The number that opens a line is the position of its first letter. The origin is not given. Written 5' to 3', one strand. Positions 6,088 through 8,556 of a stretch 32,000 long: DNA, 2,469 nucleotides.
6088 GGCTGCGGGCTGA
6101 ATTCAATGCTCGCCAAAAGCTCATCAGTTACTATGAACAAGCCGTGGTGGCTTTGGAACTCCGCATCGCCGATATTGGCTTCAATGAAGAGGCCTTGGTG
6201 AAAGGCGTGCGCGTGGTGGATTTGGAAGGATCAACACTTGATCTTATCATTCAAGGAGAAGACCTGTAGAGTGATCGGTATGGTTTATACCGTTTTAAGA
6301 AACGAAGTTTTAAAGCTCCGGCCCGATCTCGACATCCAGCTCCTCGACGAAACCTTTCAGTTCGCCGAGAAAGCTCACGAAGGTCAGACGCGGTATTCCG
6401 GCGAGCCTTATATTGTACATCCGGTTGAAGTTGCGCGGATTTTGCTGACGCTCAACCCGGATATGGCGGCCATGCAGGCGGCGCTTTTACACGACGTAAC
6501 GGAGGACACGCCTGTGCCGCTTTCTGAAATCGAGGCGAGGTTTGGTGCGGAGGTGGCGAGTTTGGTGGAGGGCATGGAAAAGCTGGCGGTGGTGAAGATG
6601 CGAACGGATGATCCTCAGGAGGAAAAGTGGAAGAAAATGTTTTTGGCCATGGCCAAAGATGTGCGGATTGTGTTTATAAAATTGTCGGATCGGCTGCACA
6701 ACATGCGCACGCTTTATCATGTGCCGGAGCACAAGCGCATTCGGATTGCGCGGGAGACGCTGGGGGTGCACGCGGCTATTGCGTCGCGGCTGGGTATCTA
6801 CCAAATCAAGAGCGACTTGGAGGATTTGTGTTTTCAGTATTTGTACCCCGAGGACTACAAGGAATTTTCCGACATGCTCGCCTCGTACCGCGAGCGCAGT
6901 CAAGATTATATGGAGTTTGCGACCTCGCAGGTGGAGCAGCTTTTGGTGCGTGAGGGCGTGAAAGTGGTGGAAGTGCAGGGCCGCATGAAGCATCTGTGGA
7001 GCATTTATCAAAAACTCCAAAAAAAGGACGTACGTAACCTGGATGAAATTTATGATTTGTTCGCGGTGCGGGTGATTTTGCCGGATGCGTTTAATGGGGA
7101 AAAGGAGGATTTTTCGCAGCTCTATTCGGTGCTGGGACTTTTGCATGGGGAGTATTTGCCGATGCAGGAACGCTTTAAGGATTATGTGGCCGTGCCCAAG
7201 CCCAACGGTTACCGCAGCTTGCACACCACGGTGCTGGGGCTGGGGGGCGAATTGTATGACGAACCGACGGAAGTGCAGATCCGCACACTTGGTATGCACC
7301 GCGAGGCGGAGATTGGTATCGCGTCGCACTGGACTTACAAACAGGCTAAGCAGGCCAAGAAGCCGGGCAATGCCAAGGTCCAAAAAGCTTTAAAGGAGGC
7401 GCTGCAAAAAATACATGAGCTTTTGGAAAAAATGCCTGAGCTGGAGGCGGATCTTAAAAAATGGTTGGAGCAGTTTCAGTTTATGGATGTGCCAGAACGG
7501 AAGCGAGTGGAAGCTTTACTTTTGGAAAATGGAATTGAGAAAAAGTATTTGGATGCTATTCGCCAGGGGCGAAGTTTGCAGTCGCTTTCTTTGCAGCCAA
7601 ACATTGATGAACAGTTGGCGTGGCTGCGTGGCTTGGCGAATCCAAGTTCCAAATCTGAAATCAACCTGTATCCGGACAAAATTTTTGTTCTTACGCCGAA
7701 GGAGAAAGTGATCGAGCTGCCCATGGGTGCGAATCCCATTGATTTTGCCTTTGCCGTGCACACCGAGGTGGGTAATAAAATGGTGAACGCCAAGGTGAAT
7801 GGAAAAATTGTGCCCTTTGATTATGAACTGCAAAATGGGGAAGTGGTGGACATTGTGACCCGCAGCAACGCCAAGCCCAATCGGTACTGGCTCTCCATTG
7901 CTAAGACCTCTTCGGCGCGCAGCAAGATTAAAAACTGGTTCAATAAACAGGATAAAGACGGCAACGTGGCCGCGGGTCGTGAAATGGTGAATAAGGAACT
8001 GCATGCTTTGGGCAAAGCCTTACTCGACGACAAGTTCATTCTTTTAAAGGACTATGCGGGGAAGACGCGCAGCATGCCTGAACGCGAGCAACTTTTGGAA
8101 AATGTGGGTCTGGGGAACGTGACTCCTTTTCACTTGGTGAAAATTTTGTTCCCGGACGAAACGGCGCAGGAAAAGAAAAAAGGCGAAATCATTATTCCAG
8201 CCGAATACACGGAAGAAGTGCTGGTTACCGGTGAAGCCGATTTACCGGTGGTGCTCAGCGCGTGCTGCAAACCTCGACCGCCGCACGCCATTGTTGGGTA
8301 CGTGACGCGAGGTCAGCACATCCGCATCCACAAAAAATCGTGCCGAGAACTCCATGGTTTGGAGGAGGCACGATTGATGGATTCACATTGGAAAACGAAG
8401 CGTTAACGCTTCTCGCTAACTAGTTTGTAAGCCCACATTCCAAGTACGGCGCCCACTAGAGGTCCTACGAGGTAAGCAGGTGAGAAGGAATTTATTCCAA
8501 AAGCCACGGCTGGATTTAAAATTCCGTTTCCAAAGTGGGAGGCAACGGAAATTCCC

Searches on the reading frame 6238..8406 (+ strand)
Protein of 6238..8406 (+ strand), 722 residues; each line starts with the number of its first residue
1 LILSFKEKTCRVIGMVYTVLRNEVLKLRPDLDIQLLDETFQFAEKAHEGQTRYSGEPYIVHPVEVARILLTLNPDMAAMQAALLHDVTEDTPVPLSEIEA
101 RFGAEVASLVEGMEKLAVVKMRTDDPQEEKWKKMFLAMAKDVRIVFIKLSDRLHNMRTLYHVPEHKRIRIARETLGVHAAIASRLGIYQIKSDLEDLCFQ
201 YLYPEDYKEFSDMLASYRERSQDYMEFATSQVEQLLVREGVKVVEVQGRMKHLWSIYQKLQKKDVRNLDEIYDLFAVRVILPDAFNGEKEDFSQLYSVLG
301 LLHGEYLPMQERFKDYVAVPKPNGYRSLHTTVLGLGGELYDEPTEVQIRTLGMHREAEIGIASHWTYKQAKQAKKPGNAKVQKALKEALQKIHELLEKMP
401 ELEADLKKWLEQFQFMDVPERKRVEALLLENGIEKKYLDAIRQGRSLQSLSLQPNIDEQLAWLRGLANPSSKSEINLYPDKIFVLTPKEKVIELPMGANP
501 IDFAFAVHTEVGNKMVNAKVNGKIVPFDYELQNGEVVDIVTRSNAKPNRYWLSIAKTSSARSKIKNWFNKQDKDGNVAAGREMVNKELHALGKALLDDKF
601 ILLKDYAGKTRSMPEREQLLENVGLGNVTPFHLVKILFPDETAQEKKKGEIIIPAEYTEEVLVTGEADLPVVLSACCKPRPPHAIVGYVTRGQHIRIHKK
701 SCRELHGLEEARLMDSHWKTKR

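Call 9: search_protein_families(library=pfam, proteins=[window:6238-8406:+], max_evalue=0.00001)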
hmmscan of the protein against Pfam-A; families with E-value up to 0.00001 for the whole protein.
window:6238-8406:+ (722 aa): 4 families
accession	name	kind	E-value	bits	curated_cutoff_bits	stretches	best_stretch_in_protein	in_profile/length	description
PF13328.12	HD_4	-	1.2e-43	148.9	27.2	1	40-187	2-155/156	HD domain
PF04607.23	RelA_SpoT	-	5.2e-33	114.1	27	1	248-371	1-112/113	Region found in RelA / SpoT proteins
PF02824.27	TGS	-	2.4e-19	69.5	22.2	1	482-541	1-60/60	TGS domain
PF01966.28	HD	-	4.5e-07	30.6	22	1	59-156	2-116/116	HD domain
